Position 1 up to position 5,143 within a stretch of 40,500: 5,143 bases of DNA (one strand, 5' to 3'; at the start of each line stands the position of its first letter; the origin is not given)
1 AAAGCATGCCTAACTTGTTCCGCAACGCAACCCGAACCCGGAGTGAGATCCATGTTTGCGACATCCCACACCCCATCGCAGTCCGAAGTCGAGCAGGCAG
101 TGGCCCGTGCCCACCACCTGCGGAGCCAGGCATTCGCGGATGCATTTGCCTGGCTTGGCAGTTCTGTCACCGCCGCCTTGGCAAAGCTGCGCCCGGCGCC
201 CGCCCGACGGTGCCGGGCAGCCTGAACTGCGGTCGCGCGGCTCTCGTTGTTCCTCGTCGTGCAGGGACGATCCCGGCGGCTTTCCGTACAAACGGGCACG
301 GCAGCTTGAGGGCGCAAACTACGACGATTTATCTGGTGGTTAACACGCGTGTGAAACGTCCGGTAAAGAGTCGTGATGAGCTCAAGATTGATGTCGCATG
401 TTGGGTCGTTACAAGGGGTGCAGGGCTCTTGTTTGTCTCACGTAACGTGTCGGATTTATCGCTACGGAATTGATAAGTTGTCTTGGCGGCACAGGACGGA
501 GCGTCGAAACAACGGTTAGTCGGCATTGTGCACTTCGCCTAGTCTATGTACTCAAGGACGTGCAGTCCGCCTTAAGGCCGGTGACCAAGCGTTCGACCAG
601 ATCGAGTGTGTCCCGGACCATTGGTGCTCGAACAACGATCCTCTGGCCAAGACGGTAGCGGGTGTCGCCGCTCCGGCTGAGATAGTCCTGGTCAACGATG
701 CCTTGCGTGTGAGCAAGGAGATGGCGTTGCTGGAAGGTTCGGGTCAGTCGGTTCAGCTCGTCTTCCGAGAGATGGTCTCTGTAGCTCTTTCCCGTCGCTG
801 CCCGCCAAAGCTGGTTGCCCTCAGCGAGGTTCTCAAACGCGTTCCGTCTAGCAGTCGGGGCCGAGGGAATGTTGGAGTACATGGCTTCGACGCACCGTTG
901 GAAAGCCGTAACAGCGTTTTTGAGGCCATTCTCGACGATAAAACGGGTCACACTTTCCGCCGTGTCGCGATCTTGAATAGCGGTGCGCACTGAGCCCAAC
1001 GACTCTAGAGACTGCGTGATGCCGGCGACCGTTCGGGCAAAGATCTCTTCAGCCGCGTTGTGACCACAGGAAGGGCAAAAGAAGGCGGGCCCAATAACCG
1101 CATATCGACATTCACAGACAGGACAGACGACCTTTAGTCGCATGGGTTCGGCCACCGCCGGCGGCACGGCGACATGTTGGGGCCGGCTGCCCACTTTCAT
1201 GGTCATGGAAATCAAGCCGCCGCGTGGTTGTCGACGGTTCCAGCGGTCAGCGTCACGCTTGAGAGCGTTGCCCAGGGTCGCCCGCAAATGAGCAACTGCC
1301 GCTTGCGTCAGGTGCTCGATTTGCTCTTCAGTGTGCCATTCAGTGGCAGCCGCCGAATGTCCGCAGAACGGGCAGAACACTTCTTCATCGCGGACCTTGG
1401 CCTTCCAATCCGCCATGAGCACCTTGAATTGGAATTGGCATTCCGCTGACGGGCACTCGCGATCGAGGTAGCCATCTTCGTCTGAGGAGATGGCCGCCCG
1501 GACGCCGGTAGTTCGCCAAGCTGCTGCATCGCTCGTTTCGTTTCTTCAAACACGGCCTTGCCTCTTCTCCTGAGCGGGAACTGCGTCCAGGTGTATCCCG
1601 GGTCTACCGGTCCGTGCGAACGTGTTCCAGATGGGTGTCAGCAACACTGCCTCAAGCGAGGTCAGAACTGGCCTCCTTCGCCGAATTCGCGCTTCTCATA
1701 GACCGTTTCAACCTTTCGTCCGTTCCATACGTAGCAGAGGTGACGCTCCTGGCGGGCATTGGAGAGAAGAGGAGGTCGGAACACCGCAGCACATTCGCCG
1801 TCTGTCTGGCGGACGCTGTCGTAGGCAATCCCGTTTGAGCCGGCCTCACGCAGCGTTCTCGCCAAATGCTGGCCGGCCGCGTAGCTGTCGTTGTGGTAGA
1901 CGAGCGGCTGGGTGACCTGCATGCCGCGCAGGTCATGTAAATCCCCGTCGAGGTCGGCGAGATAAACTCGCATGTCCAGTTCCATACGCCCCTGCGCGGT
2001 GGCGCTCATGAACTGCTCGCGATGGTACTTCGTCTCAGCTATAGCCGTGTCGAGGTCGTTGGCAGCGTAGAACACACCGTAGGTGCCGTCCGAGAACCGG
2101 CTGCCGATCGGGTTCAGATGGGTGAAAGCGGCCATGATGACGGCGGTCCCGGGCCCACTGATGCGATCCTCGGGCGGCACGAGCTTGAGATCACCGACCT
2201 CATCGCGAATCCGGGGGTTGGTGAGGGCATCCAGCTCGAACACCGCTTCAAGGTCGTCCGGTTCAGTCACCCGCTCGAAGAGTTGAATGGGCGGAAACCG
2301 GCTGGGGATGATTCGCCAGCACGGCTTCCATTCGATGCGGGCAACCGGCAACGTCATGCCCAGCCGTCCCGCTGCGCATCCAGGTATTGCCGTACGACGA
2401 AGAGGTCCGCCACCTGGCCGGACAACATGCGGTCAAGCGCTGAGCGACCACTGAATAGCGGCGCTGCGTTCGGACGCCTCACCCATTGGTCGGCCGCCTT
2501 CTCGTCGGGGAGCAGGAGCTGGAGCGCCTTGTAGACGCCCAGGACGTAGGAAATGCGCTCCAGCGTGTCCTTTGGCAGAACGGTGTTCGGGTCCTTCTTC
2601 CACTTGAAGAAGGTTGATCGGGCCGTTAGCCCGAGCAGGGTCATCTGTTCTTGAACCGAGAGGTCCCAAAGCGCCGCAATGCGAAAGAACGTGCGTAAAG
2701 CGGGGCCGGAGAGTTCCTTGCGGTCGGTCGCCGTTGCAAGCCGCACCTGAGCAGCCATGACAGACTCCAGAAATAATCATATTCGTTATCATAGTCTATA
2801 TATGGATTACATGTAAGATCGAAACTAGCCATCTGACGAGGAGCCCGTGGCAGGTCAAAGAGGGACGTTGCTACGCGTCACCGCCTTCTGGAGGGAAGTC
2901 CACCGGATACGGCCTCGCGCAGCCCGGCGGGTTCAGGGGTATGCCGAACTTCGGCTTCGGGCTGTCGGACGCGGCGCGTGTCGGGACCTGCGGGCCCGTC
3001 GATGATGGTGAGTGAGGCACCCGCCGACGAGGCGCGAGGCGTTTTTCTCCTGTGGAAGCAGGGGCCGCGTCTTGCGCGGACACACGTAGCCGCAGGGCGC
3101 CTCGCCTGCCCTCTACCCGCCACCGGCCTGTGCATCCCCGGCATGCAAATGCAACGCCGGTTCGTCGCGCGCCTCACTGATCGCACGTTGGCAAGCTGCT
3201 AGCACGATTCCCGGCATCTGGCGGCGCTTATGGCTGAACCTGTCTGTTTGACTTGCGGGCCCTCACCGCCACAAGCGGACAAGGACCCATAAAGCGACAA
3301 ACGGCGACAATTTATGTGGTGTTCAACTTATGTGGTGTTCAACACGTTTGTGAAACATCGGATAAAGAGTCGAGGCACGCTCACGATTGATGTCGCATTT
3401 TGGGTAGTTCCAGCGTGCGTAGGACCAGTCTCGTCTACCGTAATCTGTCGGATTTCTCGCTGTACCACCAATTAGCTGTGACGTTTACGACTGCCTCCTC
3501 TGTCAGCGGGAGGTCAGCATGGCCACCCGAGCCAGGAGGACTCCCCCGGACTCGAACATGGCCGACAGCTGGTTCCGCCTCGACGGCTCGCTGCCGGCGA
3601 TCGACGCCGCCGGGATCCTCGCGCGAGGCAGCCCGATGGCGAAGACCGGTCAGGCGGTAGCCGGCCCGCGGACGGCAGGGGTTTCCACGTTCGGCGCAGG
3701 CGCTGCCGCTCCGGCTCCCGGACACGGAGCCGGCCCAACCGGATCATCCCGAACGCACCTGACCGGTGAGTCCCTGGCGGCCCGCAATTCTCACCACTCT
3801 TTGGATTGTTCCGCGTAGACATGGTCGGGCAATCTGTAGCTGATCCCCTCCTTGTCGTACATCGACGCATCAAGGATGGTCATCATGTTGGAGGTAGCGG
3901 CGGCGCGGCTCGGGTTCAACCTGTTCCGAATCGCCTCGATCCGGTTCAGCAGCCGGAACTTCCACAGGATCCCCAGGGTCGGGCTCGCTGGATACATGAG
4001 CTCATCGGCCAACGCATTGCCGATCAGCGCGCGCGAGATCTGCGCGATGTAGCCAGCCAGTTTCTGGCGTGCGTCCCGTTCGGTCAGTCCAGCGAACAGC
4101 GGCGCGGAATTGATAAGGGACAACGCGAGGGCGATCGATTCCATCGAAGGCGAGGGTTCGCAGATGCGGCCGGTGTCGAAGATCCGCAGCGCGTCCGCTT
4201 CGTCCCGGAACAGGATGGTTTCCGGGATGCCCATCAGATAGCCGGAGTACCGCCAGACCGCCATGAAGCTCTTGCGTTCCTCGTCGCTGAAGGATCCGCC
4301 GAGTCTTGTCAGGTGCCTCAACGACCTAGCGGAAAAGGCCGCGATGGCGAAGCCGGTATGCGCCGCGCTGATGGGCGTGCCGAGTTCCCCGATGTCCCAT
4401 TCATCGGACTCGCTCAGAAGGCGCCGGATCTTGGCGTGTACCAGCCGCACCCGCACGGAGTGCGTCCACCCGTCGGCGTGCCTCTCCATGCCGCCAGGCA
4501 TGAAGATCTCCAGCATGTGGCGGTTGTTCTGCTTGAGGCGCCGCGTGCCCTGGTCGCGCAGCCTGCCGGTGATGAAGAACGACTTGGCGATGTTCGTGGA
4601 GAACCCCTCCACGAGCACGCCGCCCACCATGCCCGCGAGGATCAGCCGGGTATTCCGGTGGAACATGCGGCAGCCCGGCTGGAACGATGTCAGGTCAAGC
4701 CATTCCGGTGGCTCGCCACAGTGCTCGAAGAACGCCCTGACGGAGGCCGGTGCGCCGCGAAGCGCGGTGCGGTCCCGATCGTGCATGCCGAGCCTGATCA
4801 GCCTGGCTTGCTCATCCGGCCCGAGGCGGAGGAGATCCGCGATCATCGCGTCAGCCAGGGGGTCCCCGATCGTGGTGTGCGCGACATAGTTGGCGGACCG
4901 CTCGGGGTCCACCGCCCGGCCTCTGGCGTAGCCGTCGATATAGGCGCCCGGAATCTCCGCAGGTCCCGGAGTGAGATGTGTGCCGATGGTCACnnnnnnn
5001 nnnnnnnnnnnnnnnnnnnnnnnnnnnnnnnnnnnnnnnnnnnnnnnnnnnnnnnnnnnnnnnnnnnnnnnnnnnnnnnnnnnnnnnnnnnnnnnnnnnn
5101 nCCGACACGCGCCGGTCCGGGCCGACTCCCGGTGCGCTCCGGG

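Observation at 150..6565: Dispersed 150-420 bp repeat resolves into abutting TGT...ACA element ends separated by ACGTT/ACGCG, suggesting a tandem array of Tn7/Tn5053-like units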

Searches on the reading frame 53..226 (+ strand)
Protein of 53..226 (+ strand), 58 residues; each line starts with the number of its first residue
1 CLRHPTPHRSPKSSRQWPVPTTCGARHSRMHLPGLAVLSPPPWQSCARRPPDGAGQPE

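Call 100: search_protein_families(library=pfam, proteins=[window:53-226:+], max_evalue=0.01)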
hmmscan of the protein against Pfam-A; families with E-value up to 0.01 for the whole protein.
window:53-226:+ (58 aa): 0 families

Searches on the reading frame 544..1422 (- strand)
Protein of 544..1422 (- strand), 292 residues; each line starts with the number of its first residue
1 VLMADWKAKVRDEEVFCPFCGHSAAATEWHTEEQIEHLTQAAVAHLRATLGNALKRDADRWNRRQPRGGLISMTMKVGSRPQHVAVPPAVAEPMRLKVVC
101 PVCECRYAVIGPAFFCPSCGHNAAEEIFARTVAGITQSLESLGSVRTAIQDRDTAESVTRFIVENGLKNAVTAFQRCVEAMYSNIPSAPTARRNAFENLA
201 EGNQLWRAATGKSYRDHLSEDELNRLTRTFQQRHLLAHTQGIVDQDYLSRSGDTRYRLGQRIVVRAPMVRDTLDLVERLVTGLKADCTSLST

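Call 38: search_protein_families(library=pfam, proteins=[window:544-1422:-], max_evalue=0.01)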
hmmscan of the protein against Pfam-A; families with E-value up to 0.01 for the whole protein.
window:544-1422:- (292 aa): 1 family
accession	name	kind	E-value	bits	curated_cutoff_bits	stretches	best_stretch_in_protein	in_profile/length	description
PF13248.11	Zn_ribbon_3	-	0.0081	16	27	0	116-122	5-11/26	zinc-ribbon domain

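Call 73: search_protein_families(library=padloc, proteins=[window:544-1422:-], max_evalue=0.00001)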
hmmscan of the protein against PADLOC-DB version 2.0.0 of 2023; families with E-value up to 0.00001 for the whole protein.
window:544-1422:- (292 aa): 1 family
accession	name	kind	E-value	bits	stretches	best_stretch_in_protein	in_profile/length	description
PDLC04447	PDC-M14A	-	1.3e-07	30.1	1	13-122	42-150/152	-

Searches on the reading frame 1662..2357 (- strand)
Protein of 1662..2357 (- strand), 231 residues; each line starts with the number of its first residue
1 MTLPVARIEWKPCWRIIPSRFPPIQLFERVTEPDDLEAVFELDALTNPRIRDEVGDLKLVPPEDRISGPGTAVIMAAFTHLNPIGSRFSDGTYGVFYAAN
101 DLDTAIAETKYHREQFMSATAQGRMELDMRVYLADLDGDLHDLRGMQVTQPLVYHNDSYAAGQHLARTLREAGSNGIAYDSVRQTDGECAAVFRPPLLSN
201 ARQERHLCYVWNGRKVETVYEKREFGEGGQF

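Call 38: search_protein_families(library=pfam, proteins=[window:1662-2357:-], max_evalue=0.01)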
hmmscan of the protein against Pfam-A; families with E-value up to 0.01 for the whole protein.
window:1662-2357:- (231 aa): 1 family
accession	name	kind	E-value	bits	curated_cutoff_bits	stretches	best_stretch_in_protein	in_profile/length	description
PF08808.17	RES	-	1.7e-33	116.3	23.2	1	65-212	4-157/157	RES domain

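Call 59: find_encoding_contigs(protein=window:1662-2357:-, flank=10000, max_places=6)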
Protein window:1662-2357:- (231 aa): 2 contigs read that carry it; 2 places shown.
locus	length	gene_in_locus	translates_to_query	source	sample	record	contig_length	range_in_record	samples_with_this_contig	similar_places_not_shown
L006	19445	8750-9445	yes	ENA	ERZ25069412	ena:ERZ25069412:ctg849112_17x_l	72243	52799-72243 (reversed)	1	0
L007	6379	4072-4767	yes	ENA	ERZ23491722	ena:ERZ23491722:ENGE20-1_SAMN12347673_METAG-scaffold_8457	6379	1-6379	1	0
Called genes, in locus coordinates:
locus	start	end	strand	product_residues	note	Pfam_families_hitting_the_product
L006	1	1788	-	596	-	?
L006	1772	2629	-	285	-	PF01557:FAA_hydrolase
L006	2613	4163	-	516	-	PF20154:LNT_N, PF00795:CN_hydrolase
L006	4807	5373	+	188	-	-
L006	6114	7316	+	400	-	PF09995:MPAB_Lcp_cat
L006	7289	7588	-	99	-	-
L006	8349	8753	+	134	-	PF20432:Xre-like-HTH, PF09722:Xre_MbcA_ParS_C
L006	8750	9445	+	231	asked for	PF08808:RES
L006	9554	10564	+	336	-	-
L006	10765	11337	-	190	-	-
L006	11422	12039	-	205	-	PF06414:Zeta_toxin (weak), PF13671:AAA_33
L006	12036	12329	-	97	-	-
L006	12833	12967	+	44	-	-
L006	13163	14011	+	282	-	-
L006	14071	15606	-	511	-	PF14175:YaaC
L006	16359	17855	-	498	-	-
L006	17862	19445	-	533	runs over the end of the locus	PF07693:KAP_NTPase, PF13191:AAA_16 (weak), PF13401:AAA_22 (faint)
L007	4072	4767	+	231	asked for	PF08808:RES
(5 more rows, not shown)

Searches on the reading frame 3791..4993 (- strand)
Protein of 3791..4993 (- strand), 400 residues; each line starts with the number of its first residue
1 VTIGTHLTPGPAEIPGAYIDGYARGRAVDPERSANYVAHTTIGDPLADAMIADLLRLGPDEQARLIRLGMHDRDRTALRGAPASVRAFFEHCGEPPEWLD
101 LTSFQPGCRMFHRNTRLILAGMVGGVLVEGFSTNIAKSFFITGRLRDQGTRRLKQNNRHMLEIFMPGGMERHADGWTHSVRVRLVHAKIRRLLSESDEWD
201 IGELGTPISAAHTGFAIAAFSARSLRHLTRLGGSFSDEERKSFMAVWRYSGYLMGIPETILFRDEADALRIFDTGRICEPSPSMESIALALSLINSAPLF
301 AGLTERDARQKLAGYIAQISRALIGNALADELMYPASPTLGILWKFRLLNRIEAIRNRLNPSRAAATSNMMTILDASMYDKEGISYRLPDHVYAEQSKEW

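Call 38: search_protein_families(library=pfam, proteins=[window:3791-4993:-], max_evalue=0.01)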
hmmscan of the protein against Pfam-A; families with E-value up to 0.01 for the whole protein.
window:3791-4993:- (400 aa): 1 family
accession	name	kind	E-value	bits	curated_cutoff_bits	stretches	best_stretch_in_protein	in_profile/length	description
PF09995.15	MPAB_Lcp_cat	-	4.3e-19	69.9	23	1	111-339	3-215/231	ER-bound oxygenase mpaB/B'/Rubber oxygenase, catalytic domain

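Call 93: find_encoding_contigs(protein=window:3791-4993:-, flank=10000, max_places=8)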
Protein window:3791-4993:- (400 aa): 1 contig read that carries it; 1 place shown.
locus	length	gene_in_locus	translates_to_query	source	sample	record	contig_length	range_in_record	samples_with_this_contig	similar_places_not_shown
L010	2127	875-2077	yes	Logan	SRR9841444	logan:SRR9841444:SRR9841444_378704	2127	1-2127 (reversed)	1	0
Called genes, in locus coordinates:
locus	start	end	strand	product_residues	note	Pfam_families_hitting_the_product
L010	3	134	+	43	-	?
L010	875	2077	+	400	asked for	PF09995:MPAB_Lcp_cat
